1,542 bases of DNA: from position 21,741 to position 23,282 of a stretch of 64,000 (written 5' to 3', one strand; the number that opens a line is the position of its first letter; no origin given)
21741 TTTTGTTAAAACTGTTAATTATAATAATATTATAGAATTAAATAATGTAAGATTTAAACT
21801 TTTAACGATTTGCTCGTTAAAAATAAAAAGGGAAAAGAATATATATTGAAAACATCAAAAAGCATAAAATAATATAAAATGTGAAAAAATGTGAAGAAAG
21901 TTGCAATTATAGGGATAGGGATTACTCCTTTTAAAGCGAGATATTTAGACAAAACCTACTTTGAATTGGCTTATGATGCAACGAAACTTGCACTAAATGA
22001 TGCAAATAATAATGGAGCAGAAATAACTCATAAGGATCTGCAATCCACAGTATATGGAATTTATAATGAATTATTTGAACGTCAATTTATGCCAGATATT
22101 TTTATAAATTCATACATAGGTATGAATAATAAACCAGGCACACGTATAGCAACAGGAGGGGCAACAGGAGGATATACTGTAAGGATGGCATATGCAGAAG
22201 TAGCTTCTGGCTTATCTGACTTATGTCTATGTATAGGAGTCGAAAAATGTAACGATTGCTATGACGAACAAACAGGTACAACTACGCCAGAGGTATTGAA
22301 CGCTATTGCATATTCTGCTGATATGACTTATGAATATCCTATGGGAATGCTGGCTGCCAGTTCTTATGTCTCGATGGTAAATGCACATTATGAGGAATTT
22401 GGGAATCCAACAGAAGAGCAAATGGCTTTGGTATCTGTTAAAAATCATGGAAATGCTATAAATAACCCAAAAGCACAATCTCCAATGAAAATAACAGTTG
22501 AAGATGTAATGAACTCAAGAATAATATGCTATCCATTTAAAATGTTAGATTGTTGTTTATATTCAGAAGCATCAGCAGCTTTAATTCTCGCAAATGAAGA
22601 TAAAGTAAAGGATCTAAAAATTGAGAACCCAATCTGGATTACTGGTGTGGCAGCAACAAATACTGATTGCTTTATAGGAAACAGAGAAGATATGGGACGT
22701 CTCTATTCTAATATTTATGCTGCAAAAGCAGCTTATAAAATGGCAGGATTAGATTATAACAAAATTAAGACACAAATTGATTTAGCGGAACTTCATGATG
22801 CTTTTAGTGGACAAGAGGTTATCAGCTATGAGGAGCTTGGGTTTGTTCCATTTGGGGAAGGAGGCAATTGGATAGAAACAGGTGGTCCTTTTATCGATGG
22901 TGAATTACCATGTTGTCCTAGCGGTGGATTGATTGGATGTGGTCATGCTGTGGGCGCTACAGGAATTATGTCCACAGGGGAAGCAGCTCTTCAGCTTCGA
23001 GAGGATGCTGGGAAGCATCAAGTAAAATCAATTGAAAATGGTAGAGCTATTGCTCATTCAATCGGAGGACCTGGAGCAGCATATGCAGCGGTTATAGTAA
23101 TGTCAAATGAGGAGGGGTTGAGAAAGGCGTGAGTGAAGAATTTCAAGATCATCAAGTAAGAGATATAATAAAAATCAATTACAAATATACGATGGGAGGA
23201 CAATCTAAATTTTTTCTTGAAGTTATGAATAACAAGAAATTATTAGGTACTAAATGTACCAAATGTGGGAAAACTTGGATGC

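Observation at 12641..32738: A ~20 kb acyl-CoA island in which the beta-oxidation-type enzymes deviate at canonical catalytic positions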

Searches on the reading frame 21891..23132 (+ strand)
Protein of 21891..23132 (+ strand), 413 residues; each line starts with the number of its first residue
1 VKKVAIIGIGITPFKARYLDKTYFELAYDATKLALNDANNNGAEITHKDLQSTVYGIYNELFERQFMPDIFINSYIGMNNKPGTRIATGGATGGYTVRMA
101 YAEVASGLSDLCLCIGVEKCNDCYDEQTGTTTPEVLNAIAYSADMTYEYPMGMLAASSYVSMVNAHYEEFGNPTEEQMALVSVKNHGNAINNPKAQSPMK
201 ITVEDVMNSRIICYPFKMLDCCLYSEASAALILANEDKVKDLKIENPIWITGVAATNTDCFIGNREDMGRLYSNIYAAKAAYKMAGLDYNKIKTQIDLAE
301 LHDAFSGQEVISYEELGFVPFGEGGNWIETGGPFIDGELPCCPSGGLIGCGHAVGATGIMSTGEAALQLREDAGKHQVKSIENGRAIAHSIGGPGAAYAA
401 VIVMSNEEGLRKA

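Call 4: search_protein_families(library=pfam, proteins=[window:21891-23132:+])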
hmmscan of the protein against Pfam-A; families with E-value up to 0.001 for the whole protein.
window:21891-23132:+ (413 aa): 3 families
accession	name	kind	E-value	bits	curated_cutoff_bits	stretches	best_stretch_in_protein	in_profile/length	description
PF22691.2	Thiolase_C_1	-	2.5e-27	95.8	28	1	262-403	9-142/144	Thiolase C-terminal domain-like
PF02803.24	Thiolase_C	-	3.2e-08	33.7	27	1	272-390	22-118/123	Thiolase, C-terminal domain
PF00108.29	Thiolase_N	-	2.4e-07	30.8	26.4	1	4-196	1-191/260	Thiolase, N-terminal domain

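Call 6: search_solved_structures(query=window:21891-23132:+, max_evalue=0.001, show_alignments=3)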
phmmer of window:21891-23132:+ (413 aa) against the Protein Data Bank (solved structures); distinct sequences matched with E-value up to 0.001: 19.
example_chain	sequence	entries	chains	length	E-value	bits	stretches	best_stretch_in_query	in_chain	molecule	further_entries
6esq_A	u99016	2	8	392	7.7e-49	170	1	1-399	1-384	acetoacetyl-CoA thiolase | Acetyl-CoA acetyltransferase thiolase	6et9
7yvy_A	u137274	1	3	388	8e-47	163.3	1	1-400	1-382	Acetyl-CoA acetyltransferase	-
4yzo_A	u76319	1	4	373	3.3e-42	148.1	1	4-403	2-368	Putative acyl-CoA acyltransferase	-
6hsj_A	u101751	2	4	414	7.2e-36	127.3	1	3-401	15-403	SCP2-thiolase (type-1)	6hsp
6hrv_A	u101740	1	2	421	7.3e-36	127.2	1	3-401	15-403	SCP2-thiolase (type-1)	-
7pxp_C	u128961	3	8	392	3.7e-34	121.6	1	3-394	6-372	Benzoylsuccinyl-CoA thiolase subunit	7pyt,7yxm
4u4e_A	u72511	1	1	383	5e-34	121.2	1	142-397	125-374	Thiolase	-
4bia_A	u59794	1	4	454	5.3e-29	104.7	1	78-397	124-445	3-KETOACYL-COA THIOLASE, PUTATIVE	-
4bi9_A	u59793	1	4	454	2e-28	102.7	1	78-397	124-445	3-KETOACYL-COA THIOLASE, PUTATIVE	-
6ok1_A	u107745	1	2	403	1.2e-23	87.1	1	5-361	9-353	Lipid-transfer protein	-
5m3k_C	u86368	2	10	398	4.6e-23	85.1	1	2-407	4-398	2,4-diacetylphloroglucinol biosynthesis protein PhlC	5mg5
3zbl_A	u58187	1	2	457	4.8e-23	85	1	80-400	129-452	3-KETOACYL-COA THIOLASE-LIKE PROTEIN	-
3zbk_A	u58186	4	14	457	4.8e-23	85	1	80-400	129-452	3-KETOACYL-COA THIOLASE-LIKE PROTEIN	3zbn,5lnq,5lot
3zbg_A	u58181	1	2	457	1.3e-22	83.6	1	80-400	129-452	3-KETOACYL-COA THIOLASE-LIKE PROTEIN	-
9skm_I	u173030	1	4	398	2.6e-22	82.6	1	2-407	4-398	2,4-diacetylphloroglucinol biosynthesis protein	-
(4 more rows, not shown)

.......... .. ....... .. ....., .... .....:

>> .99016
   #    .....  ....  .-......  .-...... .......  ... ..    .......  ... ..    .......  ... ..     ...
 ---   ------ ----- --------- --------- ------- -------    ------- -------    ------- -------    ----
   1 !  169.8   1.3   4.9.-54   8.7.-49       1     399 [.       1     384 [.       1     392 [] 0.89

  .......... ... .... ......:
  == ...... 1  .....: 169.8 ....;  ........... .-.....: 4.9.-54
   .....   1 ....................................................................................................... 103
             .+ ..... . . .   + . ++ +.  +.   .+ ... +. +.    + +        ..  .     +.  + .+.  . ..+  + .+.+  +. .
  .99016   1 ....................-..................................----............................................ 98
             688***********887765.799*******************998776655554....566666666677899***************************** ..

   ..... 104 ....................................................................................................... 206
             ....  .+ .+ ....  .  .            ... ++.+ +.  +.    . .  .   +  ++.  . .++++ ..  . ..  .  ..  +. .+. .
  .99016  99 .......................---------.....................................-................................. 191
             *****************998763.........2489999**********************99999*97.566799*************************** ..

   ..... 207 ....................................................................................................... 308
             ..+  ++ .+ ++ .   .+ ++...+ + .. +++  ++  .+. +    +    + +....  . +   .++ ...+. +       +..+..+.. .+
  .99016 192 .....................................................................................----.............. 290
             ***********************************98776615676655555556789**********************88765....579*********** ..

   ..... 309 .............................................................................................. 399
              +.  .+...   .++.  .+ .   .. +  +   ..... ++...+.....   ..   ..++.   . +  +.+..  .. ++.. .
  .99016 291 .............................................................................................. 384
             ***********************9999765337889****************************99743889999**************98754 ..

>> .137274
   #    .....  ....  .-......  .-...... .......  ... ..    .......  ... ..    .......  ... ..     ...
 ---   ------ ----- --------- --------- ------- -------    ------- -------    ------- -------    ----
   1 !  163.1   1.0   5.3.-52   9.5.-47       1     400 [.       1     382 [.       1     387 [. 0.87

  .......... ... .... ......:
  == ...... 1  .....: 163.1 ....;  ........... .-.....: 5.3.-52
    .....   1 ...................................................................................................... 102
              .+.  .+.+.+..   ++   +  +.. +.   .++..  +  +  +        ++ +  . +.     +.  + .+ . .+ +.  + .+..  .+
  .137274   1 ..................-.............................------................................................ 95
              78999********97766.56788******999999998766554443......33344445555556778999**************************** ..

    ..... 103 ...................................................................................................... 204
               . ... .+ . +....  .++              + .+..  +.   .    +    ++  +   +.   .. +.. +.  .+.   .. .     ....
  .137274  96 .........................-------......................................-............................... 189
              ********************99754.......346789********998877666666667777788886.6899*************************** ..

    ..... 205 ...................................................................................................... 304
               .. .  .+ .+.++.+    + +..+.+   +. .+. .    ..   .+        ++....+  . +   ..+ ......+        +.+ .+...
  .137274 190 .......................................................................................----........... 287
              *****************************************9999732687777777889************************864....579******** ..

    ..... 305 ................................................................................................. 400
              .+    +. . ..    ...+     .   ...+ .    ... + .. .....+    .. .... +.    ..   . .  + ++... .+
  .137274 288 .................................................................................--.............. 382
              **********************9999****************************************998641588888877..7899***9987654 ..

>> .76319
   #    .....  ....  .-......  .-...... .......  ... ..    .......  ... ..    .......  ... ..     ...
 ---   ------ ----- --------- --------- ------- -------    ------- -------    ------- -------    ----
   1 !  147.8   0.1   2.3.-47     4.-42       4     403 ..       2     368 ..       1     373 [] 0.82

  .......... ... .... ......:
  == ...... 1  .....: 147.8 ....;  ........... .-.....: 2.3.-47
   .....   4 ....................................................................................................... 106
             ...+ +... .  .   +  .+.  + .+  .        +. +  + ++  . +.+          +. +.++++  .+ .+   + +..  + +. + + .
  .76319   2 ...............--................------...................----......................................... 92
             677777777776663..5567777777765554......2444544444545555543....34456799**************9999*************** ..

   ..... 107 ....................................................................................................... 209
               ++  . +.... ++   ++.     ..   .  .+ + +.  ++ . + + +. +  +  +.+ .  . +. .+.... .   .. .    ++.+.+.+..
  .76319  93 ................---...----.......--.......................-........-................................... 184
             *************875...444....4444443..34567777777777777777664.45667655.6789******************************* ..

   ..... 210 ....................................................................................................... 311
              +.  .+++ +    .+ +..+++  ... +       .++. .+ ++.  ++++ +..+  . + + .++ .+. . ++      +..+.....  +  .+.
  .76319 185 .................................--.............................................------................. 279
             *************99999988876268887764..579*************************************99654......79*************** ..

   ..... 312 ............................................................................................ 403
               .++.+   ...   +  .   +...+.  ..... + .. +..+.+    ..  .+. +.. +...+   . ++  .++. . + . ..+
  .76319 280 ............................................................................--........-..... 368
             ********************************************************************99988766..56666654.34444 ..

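Call 23: find_homologous_proteins(query=window:21891-23132:+, max_evalue=1e-20)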
Query window:21891-23132:+ (413 aa): 2505 proteins with E <= 1e-20 among 8000 candidates; the best 120 are listed.
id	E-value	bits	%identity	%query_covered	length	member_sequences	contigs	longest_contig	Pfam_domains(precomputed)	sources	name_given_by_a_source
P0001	4.0e-267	904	94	100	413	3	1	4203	PF02803.25,PF00108.30,PF22691.3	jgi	jgi:acetyl-CoA acetyltransferase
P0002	1.8e-260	882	92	100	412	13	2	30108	PF02803.25,PF00108.30,PF22691.3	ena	-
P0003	1.5e-255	866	90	100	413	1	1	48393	PF02803.25,PF00108.30,PF22691.3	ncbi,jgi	ncbi:MAG: thiolase family protein [Promethearchaeota archaeon]|jgi:acetyl-CoA acetyltransferase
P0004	2.2e-254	862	89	100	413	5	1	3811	PF02803.25,PF00108.30,PF22691.3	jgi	jgi:acetyl-CoA acetyltransferase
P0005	4.5e-254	861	90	100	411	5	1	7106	PF02803.25,PF00108.30,PF22691.3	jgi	jgi:acetyl-CoA C-acetyltransferase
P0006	8.9e-254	860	89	100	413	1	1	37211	PF02803.25,PF00108.30,PF22691.3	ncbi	ncbi:MAG: thiolase family protein [Promethearchaeota archaeon]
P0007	1.6e-253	859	89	100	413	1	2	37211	PF02803.25,PF00108.30,PF22691.3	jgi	jgi:acetyl-CoA acetyltransferase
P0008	2.8e-252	855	88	100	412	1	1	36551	PF02803.25,PF00108.30,PF22691.3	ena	-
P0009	9.5e-252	853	90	100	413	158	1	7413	PF02803.25,PF00108.30,PF22691.3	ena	-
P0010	1.9e-251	852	91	99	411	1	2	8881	PF02803.25,PF00108.30,PF22691.3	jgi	-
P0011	2.1e-251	852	89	100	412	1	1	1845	PF02803.25,PF22691.3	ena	-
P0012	1.1e-250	850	90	99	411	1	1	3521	PF02803.25,PF00108.30,PF22691.3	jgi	-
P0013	1.8e-250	849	89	100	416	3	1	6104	PF02803.25,PF00108.30,PF22691.3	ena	-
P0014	2.0e-249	845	89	99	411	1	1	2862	PF02803.25,PF00108.30,PF22691.3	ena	-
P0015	5.3e-248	841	86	100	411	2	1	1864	PF02803.25,PF00108.30,PF22691.3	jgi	-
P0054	6.9e-189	646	71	98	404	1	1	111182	PF02803.25,PF00108.30,PF22691.3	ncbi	ncbi:MAG: thiolase family protein [Promethearchaeota archaeon]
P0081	2.9e-137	476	54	98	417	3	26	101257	PF02803.25,PF00108.30,PF22691.3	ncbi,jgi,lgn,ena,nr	ncbi:MAG: thiolase family protein [Candidatus Thermoplasmatota archaeon]|jgi:acetyl-CoA acetyltransf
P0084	3.5e-137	476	55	100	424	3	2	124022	PF02803.25,PF00108.30,PF22691.3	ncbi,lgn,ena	-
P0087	7.5e-137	475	56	98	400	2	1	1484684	PF02803.25,PF00108.30,PF22691.3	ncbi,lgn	-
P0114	6.2e-134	465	54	99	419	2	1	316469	PF00108.30,PF22691.3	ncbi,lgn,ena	-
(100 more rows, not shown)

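Call 25: find_encoding_contigs(protein=P0054, flank=10000, max_places=3)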
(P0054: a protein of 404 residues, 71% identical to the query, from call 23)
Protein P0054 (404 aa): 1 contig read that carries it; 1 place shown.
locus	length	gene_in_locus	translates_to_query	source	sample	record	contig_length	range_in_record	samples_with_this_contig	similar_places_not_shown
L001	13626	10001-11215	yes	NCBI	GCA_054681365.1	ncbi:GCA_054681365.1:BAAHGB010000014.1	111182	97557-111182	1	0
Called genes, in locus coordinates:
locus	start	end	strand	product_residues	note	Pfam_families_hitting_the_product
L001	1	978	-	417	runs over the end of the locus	-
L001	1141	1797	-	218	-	PF13371:TPR_9 (faint), PF13432:TPR_16 (weak), PF12895:ANAPC3 (weak), PF14559:TPR_19 (weak), PF13428:TPR_14 (weak), PF14559:TPR_19, PF13432:TPR_16 (weak), PF00515:TPR_1 (weak), +13 more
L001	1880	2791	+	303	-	PF00025:Arf, PF00071:Ras, PF04670:Gtr1_RagA, PF08477:Roc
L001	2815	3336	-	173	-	PF14512:TM1586_NiRdase, PF00881:Nitroreductase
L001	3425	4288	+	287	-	PF03703:bPH_2, PF01381:HTH_3, PF13413:HTH_25 (weak), PF13443:HTH_26 (weak), PF13560:HTH_31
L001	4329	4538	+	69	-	PF12844:HTH_19, PF13560:HTH_31, PF01381:HTH_3, PF13443:HTH_26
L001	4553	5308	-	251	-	-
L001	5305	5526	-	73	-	-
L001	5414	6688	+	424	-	-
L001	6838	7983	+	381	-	-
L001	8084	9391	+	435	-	PF04389:Peptidase_M28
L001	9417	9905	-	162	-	PF00578:AhpC-TSA, PF08534:Redoxin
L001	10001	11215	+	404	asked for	PF00108:Thiolase_N, PF22691:Thiolase_C_1, PF02803:Thiolase_C (weak)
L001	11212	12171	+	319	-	PF12172:zf-ChsH2 (weak), PF01796:OB_ChsH2_C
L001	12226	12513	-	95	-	-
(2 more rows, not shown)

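Call 26: find_encoding_contigs(protein=P0081, flank=10000, max_places=3)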
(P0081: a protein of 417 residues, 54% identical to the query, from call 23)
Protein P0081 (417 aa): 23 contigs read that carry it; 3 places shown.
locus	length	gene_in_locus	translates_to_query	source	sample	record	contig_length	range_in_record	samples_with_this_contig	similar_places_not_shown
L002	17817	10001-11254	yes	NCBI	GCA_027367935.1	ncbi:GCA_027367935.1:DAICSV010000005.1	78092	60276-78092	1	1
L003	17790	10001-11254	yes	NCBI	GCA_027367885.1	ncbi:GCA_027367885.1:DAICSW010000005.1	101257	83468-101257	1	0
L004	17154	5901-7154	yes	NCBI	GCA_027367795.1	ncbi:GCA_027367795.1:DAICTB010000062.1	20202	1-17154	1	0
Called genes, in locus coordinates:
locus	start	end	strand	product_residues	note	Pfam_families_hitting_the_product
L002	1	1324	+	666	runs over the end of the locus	PF03190:Thioredox_DsbH, PF13899:Thioredoxin_7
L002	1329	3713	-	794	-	PF17900:Peptidase_M1_N, PF01433:Peptidase_M1, PF11838:ERAP1_C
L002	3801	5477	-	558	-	PF00501:AMP-binding, PF13193:AMP-binding_C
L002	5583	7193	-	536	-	PF01943:Polysacc_synt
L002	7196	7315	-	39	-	-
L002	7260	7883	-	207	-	PF03141:Methyltransf_29 (weak), PF05891:Methyltransf_PK (weak), PF13489:Methyltransf_23, PF03848:TehB, PF13847:Methyltransf_31, PF08241:Methyltransf_11, PF08242:Methyltransf_12, PF13649:Methyltransf_25, +1 more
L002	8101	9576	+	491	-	PF00501:AMP-binding, PF13193:AMP-binding_C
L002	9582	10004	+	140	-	PF01575:MaoC_dehydratas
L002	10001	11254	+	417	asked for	PF00108:Thiolase_N, PF02803:Thiolase_C (faint), PF22691:Thiolase_C_1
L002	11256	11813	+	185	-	PF12172:zf-ChsH2, PF01796:OB_ChsH2_C (faint)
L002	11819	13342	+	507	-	PF00501:AMP-binding, PF13193:AMP-binding_C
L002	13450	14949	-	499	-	PF07690:MFS_1, PF00083:Sugar_tr (weak), PF07690:MFS_1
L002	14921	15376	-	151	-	PF22381:Staph_reg_Sar_Rot (weak), PF12802:MarR_2, PF01047:MarR, PF01978:TrmB (faint), PF09339:HTH_IclR (weak)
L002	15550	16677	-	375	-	PF07690:MFS_1, PF12832:MFS_1_like, PF07690:MFS_1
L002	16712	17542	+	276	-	PF07690:MFS_1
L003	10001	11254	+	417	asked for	PF00108:Thiolase_N, PF02803:Thiolase_C (faint), PF22691:Thiolase_C_1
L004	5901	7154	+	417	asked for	PF00108:Thiolase_N, PF02803:Thiolase_C (faint), PF22691:Thiolase_C_1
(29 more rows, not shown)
